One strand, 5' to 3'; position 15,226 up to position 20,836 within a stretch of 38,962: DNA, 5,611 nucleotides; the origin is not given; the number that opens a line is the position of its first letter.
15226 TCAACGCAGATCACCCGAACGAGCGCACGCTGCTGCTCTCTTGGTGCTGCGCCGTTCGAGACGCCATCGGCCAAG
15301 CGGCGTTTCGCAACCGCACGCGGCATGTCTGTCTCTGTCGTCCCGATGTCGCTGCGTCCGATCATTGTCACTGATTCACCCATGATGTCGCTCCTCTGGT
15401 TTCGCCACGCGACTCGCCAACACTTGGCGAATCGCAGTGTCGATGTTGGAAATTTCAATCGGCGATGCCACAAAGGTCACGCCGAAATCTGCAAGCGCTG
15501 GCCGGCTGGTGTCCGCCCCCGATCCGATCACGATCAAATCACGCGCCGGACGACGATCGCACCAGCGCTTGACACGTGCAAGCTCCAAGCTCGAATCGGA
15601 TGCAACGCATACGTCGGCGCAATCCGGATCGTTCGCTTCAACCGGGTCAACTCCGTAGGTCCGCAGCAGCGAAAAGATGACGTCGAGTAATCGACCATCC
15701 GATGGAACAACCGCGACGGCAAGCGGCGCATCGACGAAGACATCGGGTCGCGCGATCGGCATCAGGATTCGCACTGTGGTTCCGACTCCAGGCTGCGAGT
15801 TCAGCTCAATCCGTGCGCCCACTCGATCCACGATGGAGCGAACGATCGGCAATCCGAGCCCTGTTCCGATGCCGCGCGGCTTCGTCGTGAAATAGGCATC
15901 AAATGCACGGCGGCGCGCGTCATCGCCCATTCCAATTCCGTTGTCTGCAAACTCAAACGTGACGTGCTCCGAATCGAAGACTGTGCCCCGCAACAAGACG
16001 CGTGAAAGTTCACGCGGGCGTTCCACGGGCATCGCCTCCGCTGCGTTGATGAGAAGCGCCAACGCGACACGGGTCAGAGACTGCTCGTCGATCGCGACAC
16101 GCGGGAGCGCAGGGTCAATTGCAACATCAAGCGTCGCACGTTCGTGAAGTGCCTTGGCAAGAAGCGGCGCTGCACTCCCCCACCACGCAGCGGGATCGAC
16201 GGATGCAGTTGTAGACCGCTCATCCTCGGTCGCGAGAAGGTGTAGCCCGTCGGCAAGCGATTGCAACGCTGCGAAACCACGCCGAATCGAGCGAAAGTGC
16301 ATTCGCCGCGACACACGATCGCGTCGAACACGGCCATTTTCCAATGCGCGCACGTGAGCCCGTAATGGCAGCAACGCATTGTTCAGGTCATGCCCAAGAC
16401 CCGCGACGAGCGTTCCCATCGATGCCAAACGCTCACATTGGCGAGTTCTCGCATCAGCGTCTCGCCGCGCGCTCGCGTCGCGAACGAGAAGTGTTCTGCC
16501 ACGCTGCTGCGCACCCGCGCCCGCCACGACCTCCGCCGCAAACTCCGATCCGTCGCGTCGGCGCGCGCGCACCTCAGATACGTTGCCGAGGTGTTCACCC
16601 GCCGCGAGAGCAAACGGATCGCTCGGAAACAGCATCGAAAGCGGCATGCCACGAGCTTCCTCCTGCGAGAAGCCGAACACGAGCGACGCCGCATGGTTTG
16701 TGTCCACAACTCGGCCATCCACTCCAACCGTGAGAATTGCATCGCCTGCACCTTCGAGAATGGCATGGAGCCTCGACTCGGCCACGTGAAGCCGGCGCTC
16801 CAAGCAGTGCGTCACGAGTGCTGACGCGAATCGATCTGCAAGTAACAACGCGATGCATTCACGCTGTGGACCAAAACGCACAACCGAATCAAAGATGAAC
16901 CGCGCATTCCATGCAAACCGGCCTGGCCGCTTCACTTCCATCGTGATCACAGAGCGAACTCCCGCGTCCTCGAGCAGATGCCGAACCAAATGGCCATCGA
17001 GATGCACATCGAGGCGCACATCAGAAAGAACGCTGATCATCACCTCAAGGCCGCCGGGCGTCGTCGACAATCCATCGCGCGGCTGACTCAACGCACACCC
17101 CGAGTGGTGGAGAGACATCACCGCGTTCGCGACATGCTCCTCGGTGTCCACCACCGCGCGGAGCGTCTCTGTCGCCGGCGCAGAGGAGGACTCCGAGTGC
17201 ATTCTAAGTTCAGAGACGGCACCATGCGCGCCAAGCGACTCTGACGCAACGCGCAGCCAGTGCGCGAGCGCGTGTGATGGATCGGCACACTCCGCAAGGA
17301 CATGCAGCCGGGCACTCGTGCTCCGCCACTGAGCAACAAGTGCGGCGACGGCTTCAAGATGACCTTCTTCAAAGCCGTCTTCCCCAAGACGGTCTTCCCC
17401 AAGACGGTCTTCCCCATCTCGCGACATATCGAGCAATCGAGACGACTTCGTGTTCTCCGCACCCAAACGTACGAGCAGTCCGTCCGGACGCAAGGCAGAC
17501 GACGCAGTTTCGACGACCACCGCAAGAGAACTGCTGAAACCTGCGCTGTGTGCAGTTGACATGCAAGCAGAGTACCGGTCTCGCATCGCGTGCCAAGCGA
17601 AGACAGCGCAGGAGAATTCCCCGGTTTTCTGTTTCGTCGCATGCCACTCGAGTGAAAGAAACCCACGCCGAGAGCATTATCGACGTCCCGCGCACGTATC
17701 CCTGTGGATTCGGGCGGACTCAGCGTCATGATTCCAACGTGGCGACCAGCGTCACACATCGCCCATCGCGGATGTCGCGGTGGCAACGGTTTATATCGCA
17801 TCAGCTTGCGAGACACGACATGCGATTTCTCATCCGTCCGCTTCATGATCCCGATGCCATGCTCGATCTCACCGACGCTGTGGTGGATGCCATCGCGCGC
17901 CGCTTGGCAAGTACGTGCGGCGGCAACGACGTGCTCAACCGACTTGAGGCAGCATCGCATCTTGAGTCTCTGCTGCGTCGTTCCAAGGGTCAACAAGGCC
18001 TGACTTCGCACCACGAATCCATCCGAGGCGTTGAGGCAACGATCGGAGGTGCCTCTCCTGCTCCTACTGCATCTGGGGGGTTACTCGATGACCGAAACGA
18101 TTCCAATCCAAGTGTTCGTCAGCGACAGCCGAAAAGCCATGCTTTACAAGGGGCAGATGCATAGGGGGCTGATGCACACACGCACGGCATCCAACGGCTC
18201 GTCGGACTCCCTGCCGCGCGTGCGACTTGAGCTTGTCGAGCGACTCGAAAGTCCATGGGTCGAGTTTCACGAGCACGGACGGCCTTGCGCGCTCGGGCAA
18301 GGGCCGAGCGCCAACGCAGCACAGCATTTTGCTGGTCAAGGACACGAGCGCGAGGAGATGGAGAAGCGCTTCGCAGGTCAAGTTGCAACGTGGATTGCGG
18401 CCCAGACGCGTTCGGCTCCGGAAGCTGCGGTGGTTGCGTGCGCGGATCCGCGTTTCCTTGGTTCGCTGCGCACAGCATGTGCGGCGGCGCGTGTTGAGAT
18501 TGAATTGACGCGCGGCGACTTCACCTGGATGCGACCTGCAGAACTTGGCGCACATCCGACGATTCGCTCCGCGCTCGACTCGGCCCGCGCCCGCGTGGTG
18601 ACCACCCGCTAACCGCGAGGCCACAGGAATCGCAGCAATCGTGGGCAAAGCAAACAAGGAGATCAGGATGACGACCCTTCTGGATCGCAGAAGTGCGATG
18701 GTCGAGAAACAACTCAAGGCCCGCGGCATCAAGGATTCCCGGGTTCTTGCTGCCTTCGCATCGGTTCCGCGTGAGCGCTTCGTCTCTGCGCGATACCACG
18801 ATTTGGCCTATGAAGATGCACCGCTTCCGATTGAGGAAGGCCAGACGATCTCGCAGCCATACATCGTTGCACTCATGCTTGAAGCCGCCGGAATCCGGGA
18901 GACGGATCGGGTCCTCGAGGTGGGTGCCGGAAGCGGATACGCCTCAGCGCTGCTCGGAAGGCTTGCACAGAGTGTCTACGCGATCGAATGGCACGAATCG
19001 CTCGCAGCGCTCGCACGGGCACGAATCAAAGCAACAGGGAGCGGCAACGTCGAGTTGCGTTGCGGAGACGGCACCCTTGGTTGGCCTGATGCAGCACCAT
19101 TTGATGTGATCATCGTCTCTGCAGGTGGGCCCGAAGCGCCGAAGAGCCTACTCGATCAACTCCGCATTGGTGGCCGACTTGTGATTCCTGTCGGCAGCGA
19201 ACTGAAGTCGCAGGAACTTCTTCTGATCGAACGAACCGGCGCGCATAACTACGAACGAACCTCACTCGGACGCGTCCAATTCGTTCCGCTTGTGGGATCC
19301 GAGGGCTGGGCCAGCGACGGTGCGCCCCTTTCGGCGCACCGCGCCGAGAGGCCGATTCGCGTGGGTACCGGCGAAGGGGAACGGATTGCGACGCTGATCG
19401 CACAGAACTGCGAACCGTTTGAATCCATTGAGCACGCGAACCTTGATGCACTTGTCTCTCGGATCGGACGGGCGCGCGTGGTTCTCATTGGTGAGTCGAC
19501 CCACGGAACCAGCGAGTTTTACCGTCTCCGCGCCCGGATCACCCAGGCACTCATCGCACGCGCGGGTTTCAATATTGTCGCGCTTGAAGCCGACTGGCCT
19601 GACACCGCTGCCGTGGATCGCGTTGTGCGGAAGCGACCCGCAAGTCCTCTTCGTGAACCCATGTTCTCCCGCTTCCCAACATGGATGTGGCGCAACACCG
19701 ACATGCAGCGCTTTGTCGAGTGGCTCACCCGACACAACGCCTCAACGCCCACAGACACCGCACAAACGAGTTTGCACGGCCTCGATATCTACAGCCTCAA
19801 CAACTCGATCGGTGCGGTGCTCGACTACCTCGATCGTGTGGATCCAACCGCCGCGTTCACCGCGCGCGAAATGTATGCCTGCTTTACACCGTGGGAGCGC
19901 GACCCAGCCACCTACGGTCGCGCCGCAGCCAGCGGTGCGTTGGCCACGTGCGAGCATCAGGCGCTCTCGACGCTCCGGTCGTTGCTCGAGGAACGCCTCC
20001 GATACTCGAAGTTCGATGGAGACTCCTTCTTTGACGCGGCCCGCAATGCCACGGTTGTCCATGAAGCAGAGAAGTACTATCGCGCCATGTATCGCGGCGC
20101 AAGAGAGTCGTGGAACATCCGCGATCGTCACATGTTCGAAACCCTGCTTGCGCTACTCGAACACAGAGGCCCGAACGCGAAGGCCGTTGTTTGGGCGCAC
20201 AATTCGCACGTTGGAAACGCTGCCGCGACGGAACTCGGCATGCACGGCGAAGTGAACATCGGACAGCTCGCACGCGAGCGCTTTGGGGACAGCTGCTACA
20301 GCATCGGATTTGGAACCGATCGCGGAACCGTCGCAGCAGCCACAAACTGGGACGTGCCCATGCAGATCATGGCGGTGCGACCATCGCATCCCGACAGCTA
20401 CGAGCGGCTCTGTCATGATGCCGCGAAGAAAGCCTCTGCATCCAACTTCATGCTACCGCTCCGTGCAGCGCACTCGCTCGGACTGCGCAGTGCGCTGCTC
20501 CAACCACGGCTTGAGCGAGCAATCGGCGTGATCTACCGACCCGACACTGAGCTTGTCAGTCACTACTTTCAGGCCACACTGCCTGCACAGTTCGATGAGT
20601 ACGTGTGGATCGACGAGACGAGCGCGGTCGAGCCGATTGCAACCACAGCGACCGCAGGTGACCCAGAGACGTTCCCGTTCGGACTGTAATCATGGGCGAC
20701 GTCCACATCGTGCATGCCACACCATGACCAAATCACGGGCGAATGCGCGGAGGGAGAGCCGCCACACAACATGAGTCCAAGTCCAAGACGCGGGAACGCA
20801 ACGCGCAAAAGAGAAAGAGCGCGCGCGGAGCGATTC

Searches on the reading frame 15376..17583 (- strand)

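Call 8: search_protein_families(library=pfam, proteins=[window:15376-17583:-], max_evalue=0.001)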
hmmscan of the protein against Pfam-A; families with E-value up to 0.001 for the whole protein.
window:15376-17583:- (735 aa): 4 families
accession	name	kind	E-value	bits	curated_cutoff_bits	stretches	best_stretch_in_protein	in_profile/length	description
PF02518.31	HATPase_c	-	4.1e-18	66.3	26.4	1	499-610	2-109/111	Histidine kinase-, DNA gyrase B-, and HSP90-like ATPase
PF00989.32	PAS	-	9.6e-09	35.7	22.6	1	271-359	2-82/113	PAS fold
PF13426.13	PAS_9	-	1.7e-06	28.7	27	1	281-354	2-81/103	PAS domain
PF08448.16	PAS_4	-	3.7e-05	24.4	23.1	1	277-331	2-52/110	PAS fold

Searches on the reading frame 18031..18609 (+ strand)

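Call 50: search_protein_families(library=pfam, proteins=[window:18031-18609:+], max_evalue=0.0001)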
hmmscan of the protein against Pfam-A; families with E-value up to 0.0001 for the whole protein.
window:18031-18609:+ (193 aa): 2 families
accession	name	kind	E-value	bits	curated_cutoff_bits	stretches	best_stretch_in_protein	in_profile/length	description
PF10116.14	Host_attach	-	2.3e-09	38.4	26.7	1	28-175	2-137/138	Protein required for attachment to host cells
PF18856.6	baeRF_family12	-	7.5e-06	27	27.7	1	92-150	52-110/138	Bacterial archaeo-eukaryotic release factor family 12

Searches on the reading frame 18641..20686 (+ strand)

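Call 8: search_protein_families(library=pfam, proteins=[window:18641-20686:+], max_evalue=0.001)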
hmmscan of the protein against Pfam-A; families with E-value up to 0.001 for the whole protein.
window:18641-20686:+ (682 aa): 7 families
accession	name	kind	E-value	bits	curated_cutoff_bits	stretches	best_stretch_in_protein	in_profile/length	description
PF05139.19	Erythro_esteras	-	7.3e-125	417.8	26.4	1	305-660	1-358/358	Erythromycin esterase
PF01135.25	PCMT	-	1.1e-57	195.6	20.3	1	17-221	3-209/210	Protein-L-isoaspartate(D-aspartate) O-methyltransferase (PCMT)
PF13649.12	Methyltransf_25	-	2.1e-07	32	27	1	91-160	1-71/97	Methyltransferase domain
PF08241.18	Methyltransf_11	-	2.8e-06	28.3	21.2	1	92-160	1-67/95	Methyltransferase domain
PF00398.26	RrnaAD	-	3.6e-06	26.7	24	1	75-138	18-79/263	Ribosomal RNA adenine dimethylase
PF04187.18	Cofac_haem_bdg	-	0.00032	21.2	27.7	0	272-343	2-70/213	Haem-binding uptake, Tiki superfamily, ChaN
PF13847.12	Methyltransf_31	-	0.0004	20.5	27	0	87-160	3-81/145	Methyltransferase domain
